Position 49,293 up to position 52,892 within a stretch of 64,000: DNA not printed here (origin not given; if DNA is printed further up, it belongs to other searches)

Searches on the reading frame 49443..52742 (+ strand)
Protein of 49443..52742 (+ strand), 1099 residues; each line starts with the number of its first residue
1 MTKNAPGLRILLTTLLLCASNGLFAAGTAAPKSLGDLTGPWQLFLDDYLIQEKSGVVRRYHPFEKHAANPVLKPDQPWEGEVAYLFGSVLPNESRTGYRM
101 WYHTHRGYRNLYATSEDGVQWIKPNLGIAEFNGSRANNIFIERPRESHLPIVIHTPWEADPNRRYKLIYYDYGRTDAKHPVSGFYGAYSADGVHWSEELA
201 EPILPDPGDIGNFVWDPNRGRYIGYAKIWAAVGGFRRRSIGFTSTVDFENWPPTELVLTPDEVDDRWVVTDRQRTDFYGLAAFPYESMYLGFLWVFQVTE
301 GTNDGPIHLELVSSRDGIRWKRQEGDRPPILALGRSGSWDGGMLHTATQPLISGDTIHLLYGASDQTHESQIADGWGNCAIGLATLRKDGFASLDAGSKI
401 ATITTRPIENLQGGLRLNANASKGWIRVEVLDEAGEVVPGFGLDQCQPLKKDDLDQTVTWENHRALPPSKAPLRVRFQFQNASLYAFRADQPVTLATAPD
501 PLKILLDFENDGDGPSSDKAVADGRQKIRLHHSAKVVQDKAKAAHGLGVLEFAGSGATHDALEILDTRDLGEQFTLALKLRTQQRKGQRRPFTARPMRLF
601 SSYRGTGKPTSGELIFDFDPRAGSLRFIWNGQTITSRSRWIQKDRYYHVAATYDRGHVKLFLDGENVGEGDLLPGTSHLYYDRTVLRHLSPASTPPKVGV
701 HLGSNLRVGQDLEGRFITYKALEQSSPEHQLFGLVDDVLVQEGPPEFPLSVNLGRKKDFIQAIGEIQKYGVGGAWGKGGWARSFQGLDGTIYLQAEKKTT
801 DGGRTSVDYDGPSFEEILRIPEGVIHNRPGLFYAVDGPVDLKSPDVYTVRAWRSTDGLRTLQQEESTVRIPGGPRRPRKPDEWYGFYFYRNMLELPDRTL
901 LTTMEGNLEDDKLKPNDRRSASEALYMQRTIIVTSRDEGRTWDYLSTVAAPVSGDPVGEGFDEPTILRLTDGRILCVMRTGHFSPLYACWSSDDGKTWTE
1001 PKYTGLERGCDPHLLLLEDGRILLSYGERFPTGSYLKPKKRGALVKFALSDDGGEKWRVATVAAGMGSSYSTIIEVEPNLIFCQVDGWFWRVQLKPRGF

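Call 52: search_protein_families(library=pfam, max_evalue=0.001, proteins=[window:49443-52742:+])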
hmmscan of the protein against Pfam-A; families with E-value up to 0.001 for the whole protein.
window:49443-52742:+ (1099 aa): 2 families
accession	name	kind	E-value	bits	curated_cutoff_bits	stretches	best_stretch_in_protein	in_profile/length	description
PF13088.12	BNR_2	-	1.3e-14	54.7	31.4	1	852-1077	85-271/277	BNR repeat-like domain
PF13385.13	Laminin_G_3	-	1.4e-08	35.4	27.6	1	571-675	16-110/151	Concanavalin A-like lectin/glucanases superfamily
